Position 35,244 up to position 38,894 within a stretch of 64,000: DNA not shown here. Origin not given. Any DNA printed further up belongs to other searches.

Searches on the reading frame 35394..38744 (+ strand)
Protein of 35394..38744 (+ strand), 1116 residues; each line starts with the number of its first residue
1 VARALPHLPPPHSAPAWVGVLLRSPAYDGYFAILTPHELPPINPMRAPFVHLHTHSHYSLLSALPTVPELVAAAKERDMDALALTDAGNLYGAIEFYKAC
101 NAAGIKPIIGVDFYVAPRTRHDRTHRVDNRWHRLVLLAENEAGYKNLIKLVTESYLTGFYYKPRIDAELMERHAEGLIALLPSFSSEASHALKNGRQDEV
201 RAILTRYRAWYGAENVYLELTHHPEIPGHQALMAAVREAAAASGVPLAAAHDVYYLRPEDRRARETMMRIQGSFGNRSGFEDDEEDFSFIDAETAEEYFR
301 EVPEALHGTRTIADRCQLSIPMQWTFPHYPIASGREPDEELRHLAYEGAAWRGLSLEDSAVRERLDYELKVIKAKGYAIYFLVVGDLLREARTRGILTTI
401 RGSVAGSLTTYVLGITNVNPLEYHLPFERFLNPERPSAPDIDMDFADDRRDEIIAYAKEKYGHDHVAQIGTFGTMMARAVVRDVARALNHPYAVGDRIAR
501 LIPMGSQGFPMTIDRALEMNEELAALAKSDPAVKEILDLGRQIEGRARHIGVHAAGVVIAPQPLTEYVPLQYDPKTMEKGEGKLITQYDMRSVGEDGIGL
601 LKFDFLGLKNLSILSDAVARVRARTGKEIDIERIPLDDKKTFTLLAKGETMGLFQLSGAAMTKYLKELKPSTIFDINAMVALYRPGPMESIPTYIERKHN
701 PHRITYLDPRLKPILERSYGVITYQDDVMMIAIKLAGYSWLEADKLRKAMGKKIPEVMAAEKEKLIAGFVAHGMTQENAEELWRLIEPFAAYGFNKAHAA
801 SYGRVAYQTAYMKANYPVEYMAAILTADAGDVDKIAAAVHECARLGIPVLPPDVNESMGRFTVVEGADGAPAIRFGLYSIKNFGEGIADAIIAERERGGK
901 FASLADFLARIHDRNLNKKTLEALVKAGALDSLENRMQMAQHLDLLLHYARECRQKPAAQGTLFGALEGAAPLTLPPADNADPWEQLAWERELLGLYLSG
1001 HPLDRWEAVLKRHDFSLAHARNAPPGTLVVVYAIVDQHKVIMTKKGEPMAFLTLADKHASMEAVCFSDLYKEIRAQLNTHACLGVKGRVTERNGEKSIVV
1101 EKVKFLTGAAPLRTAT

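Call 78: search_protein_families(library=pfam, proteins=[window:35394-38744:+], max_evalue=0.00001)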
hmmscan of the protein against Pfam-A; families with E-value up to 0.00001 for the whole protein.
window:35394-38744:+ (1116 aa): 5 families
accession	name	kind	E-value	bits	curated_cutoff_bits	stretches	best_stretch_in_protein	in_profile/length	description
PF07733.18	DNA_pol3_alpha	-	2.1e-87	293.5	23.9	1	340-607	2-260/260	Bacterial DNA polymerase III alpha NTPase domain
PF17657.6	DNA_pol3_finger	-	3e-55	186.5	22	1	610-772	1-165/166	Bacterial DNA polymerase III alpha subunit finger domain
PF02811.25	PHP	-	1.2e-50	172.5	26.4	1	51-223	1-164/164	PHP domain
PF14579.12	HHH_6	-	1.4e-27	96.1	25.6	1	846-938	1-89/90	Helix-hairpin-helix motif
PF01336.31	tRNA_anti-codon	-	3e-11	43.6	27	1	1029-1104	1-73/75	OB-fold nucleic acid binding domain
